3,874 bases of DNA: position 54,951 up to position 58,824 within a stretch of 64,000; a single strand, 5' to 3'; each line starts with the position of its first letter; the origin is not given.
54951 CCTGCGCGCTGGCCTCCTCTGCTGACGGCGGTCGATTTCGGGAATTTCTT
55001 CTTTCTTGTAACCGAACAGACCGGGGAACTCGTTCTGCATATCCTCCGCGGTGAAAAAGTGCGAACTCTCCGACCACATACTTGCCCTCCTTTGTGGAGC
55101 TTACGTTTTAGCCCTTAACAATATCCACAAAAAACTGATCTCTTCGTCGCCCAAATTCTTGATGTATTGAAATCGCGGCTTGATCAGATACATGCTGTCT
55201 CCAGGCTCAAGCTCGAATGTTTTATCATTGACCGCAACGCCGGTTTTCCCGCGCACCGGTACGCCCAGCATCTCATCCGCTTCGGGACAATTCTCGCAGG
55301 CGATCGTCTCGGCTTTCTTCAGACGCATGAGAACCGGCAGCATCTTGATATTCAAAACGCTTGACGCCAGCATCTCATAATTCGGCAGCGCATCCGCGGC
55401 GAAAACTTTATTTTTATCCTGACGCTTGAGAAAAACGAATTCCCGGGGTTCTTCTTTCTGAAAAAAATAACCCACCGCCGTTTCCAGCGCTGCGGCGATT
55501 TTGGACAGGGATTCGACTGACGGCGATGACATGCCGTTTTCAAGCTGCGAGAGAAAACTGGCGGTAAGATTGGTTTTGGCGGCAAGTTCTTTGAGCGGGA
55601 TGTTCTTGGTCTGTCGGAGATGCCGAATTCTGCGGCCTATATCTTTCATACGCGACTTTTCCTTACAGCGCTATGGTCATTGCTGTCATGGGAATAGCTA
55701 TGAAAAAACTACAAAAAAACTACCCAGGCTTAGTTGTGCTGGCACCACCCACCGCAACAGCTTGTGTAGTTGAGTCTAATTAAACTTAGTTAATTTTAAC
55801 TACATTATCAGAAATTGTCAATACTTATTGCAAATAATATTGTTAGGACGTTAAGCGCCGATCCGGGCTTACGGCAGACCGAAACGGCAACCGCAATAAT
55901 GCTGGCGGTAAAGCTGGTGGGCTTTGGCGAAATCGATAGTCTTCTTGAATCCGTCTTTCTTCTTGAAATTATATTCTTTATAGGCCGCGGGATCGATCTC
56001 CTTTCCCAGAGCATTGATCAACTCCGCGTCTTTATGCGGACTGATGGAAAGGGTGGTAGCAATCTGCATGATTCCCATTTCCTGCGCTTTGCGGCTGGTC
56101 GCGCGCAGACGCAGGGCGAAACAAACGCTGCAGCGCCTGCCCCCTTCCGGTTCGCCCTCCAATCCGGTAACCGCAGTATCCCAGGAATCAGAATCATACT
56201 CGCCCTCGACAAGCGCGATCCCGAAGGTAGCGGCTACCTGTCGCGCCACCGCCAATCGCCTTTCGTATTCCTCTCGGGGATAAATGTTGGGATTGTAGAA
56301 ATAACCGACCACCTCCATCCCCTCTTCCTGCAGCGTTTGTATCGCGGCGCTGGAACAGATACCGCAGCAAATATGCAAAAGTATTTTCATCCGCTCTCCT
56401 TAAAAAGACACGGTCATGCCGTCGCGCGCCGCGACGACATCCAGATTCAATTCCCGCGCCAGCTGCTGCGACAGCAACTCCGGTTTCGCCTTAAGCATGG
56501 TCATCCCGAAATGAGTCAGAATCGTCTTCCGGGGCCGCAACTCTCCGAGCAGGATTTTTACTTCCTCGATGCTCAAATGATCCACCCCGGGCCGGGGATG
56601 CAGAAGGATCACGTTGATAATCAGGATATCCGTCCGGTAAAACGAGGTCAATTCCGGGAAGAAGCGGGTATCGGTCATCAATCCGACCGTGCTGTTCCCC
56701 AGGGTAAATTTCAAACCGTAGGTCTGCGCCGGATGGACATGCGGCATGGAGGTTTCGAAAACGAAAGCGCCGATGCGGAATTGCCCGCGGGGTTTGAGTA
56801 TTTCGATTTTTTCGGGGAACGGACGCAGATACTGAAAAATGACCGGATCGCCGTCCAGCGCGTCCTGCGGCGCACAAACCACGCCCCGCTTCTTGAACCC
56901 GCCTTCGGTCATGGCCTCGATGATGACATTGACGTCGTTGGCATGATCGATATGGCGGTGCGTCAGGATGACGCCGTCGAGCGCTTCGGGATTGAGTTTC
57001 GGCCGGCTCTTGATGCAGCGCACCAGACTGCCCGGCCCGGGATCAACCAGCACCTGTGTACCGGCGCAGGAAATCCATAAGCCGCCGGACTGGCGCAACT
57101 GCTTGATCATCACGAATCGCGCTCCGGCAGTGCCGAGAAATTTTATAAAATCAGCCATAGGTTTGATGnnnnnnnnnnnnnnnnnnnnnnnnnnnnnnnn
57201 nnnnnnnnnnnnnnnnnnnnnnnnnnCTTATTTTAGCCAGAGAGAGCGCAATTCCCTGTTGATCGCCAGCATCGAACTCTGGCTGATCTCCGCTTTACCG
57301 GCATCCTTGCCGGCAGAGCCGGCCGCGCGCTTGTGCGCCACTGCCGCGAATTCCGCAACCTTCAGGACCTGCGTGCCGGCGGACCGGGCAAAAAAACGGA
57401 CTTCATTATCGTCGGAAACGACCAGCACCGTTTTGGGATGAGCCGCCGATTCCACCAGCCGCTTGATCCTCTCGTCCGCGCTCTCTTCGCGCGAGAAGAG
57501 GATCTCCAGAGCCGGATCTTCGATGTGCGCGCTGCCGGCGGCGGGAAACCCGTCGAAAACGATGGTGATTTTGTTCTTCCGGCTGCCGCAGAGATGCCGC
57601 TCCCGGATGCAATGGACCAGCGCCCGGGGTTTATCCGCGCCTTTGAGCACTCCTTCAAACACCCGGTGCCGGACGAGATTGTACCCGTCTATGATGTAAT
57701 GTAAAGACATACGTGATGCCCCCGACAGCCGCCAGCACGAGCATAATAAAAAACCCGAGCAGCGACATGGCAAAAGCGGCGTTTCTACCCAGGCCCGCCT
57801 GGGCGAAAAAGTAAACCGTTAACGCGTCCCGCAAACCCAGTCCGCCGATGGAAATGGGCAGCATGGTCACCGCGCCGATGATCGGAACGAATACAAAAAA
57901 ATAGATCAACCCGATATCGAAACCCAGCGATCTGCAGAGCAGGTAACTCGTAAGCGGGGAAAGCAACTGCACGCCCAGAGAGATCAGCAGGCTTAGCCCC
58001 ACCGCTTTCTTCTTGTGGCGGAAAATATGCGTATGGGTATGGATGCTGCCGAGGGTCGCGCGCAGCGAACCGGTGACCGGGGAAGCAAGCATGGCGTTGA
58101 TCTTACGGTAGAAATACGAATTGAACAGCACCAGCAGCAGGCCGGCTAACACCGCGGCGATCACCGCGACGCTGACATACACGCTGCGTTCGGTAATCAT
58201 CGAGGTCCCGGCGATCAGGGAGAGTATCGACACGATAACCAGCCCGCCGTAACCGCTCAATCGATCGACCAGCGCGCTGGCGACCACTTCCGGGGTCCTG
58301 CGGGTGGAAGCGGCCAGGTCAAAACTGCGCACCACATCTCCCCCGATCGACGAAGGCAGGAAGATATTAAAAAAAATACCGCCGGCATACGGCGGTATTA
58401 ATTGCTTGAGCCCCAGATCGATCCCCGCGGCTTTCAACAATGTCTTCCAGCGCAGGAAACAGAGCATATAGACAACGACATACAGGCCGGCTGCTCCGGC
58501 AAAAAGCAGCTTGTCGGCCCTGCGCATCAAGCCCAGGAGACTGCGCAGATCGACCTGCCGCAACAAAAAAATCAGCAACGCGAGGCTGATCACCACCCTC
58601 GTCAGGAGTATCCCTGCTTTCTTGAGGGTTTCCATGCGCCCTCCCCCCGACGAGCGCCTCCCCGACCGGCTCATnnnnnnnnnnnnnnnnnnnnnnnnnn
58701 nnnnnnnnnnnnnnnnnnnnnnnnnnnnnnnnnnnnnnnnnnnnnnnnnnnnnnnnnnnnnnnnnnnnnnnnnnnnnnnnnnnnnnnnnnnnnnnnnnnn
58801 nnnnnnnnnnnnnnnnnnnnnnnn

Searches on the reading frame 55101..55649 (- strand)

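Call 4: search_protein_families(library=pfam, proteins=[window:55101-55649:-], max_evalue=0.01)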
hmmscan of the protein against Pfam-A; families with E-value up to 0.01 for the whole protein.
window:55101-55649:- (182 aa): 6 families
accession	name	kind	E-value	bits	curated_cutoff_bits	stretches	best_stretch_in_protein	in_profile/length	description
PF01381.28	HTH_3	-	3.6e-12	46.6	23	1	8-61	1-54/55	Helix-turn-helix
PF13443.12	HTH_26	-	1.5e-07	32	22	1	7-59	1-54/63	Cro/C1-type HTH DNA-binding domain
PF13560.12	HTH_31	-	3.3e-07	30.9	27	1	4-57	2-56/64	Helix-turn-helix domain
PF12844.13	HTH_19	-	1.1e-05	25.6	30.2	1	5-65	1-61/64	Helix-turn-helix domain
PF07883.17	Cupin_2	-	0.00052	20.1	27.2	1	132-176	25-69/70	Cupin domain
PF13413.12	HTH_25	-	0.002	18.4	24.6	1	8-40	2-34/62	Helix-turn-helix domain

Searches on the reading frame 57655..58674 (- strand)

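Call 64: search_protein_families(library=pfam, proteins=[window:57655-58674:-], max_evalue=0.00001)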
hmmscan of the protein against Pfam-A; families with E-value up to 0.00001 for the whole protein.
window:57655-58674:- (339 aa): 1 family
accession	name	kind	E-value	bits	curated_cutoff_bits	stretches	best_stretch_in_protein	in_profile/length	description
PF03706.18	LPG_synthase_TM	-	2.5e-40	139.2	33.4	1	25-318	3-302/302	Lysylphosphatidylglycerol synthase TM region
